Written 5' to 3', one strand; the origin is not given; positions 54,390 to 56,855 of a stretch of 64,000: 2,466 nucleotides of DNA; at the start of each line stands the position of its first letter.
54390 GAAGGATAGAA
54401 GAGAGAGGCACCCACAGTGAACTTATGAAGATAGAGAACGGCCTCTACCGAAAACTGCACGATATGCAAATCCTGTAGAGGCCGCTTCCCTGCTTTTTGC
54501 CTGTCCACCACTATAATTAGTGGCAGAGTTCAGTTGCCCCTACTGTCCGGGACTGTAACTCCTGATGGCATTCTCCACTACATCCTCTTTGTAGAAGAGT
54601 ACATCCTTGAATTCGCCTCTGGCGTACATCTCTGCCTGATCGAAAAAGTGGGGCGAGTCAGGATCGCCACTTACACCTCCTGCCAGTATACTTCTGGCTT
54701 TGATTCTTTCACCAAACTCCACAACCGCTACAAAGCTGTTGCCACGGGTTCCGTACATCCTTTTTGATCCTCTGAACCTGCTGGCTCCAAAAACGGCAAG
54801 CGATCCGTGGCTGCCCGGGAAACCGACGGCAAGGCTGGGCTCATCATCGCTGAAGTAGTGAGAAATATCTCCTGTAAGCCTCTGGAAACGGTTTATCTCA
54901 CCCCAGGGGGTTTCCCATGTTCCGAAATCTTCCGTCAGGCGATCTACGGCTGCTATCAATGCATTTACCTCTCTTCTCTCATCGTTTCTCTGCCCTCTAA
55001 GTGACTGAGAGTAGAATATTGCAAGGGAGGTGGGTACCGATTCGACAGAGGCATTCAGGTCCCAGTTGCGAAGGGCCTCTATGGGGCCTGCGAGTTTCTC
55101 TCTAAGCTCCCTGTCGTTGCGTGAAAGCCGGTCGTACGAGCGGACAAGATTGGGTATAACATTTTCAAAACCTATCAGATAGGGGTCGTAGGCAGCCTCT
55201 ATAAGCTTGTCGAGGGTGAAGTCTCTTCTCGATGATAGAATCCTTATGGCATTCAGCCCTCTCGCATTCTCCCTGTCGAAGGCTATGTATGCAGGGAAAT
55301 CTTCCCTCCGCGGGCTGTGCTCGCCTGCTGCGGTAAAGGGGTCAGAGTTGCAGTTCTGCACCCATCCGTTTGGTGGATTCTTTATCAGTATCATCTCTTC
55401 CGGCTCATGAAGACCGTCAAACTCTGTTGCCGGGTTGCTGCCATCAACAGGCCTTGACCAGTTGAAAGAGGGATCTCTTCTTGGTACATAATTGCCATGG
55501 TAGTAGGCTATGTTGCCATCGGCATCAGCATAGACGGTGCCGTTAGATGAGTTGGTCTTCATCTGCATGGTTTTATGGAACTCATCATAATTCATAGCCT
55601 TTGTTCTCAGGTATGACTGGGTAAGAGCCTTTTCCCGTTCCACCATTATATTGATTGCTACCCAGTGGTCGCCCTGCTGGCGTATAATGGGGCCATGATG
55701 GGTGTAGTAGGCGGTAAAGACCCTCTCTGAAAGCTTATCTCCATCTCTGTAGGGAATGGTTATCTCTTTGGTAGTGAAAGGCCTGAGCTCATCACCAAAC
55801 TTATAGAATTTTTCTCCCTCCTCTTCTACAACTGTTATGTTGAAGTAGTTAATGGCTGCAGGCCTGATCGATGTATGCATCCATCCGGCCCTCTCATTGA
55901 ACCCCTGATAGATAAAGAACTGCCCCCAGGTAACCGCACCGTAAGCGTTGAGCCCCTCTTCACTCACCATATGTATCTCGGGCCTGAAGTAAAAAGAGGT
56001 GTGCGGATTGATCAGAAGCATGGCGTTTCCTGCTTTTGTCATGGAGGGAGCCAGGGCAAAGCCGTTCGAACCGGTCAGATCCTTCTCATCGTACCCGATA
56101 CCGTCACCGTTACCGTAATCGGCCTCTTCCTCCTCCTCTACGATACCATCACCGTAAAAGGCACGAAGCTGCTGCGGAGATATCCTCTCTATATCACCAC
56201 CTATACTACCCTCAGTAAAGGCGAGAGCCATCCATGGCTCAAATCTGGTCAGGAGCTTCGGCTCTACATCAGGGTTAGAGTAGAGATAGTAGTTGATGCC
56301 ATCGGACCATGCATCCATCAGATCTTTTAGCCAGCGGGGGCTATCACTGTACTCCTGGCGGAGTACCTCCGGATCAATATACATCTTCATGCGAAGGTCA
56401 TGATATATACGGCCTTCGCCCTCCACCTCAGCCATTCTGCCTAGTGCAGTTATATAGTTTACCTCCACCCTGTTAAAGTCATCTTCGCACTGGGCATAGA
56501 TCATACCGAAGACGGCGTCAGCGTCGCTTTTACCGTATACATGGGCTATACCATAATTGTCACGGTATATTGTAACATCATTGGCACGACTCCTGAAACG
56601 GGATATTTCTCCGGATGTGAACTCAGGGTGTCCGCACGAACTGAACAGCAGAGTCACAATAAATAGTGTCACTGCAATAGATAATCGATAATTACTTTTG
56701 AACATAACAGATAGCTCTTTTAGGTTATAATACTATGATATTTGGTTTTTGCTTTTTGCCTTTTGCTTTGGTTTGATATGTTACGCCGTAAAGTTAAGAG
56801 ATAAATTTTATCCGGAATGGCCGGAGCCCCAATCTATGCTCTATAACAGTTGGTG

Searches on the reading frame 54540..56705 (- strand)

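Call 33: search_protein_families(library=pfam, proteins=[window:54540-56705:-], max_evalue=0.0001)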
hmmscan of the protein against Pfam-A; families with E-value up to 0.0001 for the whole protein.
window:54540-56705:- (721 aa): 1 family
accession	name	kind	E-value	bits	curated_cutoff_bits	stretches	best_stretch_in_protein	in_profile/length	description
PF01804.23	Penicil_amidase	-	5.2e-114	383.1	21.3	1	43-709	1-673/675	Penicillin amidase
